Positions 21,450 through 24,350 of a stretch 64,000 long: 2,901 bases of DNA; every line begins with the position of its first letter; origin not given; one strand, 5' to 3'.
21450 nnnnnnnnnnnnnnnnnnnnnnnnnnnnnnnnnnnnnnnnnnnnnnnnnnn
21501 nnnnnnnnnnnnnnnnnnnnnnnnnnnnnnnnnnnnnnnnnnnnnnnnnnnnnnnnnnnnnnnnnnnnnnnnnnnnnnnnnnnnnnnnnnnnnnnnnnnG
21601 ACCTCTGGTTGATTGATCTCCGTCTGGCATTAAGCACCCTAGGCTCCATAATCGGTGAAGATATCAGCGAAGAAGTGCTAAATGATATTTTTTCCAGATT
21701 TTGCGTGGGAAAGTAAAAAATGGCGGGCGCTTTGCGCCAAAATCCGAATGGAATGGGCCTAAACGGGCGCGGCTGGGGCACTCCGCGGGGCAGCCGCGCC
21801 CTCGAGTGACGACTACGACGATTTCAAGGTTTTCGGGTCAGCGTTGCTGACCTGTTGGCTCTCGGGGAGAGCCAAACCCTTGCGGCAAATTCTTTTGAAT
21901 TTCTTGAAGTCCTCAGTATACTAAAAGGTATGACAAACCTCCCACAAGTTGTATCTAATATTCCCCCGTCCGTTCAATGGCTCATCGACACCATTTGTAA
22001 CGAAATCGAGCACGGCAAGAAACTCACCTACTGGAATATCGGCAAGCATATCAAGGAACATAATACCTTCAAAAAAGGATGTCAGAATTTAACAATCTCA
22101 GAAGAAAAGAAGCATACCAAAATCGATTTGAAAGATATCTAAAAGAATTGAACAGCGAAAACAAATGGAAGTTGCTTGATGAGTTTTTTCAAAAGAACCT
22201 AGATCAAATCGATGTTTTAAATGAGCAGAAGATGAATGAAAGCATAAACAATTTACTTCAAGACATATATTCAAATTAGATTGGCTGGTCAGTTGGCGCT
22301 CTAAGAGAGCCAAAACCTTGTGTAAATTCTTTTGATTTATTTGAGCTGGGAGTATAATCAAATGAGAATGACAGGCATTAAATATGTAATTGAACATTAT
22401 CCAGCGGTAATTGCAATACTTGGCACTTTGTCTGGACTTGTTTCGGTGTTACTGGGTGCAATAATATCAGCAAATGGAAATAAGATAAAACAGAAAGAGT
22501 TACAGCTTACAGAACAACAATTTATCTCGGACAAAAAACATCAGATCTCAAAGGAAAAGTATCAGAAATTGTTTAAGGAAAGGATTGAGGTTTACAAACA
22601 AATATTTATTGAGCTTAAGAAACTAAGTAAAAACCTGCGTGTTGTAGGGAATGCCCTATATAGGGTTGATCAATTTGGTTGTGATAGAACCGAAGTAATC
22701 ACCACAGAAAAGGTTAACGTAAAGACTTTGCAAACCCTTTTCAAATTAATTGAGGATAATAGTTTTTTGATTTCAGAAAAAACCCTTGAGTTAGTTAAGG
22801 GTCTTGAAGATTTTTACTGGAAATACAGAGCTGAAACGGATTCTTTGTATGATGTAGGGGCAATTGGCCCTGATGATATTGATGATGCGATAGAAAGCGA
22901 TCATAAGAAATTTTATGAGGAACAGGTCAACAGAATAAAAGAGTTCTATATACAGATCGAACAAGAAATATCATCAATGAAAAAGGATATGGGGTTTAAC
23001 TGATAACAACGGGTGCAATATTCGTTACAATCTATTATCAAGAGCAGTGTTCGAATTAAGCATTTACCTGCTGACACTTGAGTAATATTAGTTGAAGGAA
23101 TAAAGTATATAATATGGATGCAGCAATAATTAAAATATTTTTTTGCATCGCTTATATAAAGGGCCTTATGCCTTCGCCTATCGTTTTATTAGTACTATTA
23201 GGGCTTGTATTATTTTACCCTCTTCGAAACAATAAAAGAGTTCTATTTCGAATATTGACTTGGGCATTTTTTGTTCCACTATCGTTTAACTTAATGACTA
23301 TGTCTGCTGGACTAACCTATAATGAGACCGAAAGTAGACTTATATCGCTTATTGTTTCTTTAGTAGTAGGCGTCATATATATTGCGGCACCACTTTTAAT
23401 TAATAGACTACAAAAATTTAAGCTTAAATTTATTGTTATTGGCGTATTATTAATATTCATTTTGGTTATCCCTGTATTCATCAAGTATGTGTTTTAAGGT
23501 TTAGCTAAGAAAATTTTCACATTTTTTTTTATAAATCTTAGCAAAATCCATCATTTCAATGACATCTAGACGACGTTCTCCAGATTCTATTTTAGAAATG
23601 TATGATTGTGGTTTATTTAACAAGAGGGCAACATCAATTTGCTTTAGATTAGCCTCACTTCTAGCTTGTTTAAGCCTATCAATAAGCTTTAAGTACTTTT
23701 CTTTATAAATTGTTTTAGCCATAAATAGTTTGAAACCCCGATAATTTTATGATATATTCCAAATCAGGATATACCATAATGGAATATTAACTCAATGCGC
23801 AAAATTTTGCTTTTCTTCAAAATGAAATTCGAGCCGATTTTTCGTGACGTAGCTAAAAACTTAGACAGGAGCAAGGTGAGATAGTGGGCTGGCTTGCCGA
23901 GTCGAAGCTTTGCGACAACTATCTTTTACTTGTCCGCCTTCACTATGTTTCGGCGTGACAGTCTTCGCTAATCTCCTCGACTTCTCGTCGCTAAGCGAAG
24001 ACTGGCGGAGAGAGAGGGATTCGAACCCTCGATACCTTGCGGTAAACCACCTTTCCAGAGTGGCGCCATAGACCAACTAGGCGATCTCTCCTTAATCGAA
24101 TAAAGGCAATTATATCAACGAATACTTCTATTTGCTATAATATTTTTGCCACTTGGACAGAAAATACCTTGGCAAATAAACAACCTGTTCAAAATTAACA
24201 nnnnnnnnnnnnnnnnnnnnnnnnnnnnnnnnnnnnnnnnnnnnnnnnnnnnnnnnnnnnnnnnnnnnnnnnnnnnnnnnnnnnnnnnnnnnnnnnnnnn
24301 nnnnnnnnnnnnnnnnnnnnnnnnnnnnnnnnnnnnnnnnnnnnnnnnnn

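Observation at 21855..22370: Duplicated operator-promoter modules with perfect palindromes driving two near-leaderless genes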

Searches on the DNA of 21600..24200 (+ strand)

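Call 11: search_rna_families(source=window, start=21600, end=24200, threshold=evalue, max_evalue=10)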
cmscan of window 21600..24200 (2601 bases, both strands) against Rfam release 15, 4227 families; matches with E-value up to 10: 4.
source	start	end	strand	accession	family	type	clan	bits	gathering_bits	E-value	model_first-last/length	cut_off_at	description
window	24006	24091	-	RF00005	tRNA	Gene; tRNA;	CL00001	56.3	29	7.4e-11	1-71/71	no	tRNA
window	24006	24047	+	RF04351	Plastid-psbl-rps4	Cis-reg;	-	36.6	68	1.9e-05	1-53/53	no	Plastid-psbl-rps4 3UTR RNA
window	23933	24100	-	RF02223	sX4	Gene; sRNA;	-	27.3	70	0.0039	1-167/167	no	Proteobacterial sRNA sX4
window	22162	22306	+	RF01500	Afu_198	Gene; snRNA; snoRNA; CD-box;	-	16.6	40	3.8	1-149/149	no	A. fumigatus snoRNA Afu_198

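Call 43: search_dna_similar(query=window:21717-21940:+, collection=plasmids, mode=distant, max_evalue=1, max_rows=10)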
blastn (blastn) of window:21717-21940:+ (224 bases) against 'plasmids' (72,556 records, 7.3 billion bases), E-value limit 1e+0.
Records with a match: 4; places in all: 4; records where one place covers at least 80% of the query: 0.
Best place of each record, by identity: 90-95% 2; 80-90% 2.
By first word of the organism name: Methylobacterium 1; Erwinia 1; Parabacteroides 1; Phocaeicola 1.
By predicted mobility (MOB-suite, as given by PLSDB): non-mobilizable 3; mobilizable 1.
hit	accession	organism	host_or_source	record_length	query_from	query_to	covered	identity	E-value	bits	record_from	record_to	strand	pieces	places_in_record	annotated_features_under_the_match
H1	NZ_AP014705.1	Methylobacterium aquaticum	-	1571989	56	89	15%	88.2%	7e-1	41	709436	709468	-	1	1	none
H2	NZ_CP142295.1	Erwinia aphidicola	Triticum aestivum 'Rembrandt'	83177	119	150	14%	87.5%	7e-1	41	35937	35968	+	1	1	ABC transporter ATP-binding protein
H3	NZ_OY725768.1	Parabacteroides distasonis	-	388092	162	188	12%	92.6%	7e-1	41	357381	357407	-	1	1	DUF4134 domain-containing protein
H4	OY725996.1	Phocaeicola massiliensis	-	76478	162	188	12%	92.6%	7e-1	41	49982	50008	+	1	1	record has no annotation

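Call 44: search_dna_similar(query=window:21717-21940:+, collection=phages, mode=distant, max_evalue=1, max_rows=10)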
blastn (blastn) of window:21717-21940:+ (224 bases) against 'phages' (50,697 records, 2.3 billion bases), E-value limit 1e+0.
Records with a match: 1; places in all: 1; records where one place covers at least 80% of the query: 0.
Best place of each record, by identity: >=99% 1.
By first word of the organism name: Gokushovirus 1.
By host as written in the record: monkey 1.
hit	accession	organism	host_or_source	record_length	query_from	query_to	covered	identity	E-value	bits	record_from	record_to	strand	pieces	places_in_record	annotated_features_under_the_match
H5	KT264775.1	Gokushovirus WZ-2015a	monkey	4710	171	191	9%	100.0%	7e-1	39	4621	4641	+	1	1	VP3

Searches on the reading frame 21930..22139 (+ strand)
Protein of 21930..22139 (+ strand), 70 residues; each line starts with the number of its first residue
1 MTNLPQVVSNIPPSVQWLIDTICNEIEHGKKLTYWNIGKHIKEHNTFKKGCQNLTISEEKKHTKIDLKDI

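Call 12: search_protein_families(library=pfam, proteins=[window:21930-22139:+], max_evalue=1)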
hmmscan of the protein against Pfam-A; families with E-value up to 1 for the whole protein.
window:21930-22139:+ (70 aa): 0 families

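Call 15: search_protein_families(library=padloc, proteins=[window:21930-22139:+], max_evalue=1)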
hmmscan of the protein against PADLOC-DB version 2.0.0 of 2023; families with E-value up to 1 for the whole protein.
window:21930-22139:+ (70 aa): 1 family
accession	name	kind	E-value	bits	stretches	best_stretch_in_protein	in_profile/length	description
PDLC04797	PDC-S02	-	0.0054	14.8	1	7-44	8-45/126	-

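Call 16: search_protein_families(library=phrogs, proteins=[window:21930-22139:+], max_evalue=1)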
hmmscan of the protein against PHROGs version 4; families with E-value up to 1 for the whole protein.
window:21930-22139:+ (70 aa): 1 family
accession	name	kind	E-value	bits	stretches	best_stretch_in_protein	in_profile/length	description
phrog_19468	-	unknown function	0.035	15.5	1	31-61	43-75/146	-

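Call 35: list_cluster_members(proteins=[window:21930-22139:+, window:22079-22276:+, P0001, window:23114-23494:+, window:23504-23722:-, window:20331-21713:+, window:21855-22139:+])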
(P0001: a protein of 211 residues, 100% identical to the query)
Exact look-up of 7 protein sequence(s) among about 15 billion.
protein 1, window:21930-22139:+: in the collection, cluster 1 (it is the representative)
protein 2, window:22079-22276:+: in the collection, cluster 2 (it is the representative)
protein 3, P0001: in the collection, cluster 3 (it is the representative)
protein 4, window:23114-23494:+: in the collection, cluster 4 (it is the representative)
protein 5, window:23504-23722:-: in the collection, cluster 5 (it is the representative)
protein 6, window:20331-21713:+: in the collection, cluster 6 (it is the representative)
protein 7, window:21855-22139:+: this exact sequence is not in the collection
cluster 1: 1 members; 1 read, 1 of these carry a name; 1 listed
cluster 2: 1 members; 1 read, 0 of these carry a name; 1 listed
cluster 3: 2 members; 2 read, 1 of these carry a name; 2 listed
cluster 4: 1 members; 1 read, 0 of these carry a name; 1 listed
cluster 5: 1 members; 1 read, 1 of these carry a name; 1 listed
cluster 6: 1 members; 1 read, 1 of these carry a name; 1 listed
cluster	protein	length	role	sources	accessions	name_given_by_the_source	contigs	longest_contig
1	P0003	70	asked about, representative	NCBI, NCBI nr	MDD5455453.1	MAG: hypothetical protein PHV30_00305 [Candidatus Margulisbacteria bacterium] | hypothetical protein [Candidatus Margulisiibacteriota bacterium]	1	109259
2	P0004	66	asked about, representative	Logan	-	-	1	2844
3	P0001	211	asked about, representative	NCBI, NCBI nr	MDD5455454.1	MAG: hypothetical protein PHV30_00310 [Candidatus Margulisbacteria bacterium] | hypothetical protein [Candidatus Margulisiibacteriota bacterium]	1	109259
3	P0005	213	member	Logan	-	-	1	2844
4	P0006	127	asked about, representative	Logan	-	-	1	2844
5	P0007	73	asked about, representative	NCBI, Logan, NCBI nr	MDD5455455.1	MAG: helix-turn-helix transcriptional regulator [Candidatus Margulisbacteria bacterium] | helix-turn-helix transcriptional regulator [Candidatus Margulisiibacteriota bacterium]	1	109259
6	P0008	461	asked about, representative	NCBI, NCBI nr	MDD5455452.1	MAG: tRNA uridine-5-carboxymethylaminomethyl(34) synthesis GTPase MnmE [Candidatus ... | tRNA uridine-5-carboxymethylaminomethyl(34) synthesis GTPase MnmE [Candidatus ...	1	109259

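Call 36: find_encoding_contigs(protein=P0006, flank=10000)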
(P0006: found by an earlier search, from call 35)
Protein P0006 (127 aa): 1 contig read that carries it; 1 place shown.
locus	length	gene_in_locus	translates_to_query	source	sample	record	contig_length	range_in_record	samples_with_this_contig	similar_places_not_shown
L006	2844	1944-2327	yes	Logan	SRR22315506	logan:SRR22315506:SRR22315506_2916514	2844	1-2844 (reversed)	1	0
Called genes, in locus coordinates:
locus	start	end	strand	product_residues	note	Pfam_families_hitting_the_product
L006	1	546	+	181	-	?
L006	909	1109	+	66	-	-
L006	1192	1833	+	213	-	-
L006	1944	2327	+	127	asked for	-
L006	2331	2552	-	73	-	PF12844:HTH_19 (weak), PF13560:HTH_31 (weak), PF01381:HTH_3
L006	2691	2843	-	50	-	?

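Call 102: find_related_loci(query=P0007, collection=viral_contigs, flank=3000)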
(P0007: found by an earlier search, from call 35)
Query P0007 (73 aa) in viral_contigs; peptide patterns used: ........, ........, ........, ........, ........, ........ (x = any residue, [..] = any of these).
26 stretches matched a pattern; 10 encode a relative of the query (tblastn E <= 1e-3); 10 distinct loci.
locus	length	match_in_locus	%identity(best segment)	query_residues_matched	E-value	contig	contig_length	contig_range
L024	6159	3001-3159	43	21-73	3e-11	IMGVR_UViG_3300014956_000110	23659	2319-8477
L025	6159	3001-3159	43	21-73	3e-11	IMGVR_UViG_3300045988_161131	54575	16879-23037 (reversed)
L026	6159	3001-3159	43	21-73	3e-11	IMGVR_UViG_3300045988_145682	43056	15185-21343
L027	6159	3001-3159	43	21-73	3e-11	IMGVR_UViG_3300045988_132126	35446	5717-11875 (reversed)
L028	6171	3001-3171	32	17-73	9e-8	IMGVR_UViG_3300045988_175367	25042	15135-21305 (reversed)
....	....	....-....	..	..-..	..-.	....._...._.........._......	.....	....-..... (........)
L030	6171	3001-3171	30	17-73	5e-7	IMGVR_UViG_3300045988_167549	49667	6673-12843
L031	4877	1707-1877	30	17-73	4e-7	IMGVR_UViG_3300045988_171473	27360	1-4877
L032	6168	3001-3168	29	17-72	2e-6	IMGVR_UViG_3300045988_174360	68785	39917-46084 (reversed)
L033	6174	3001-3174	36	13-70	1e-5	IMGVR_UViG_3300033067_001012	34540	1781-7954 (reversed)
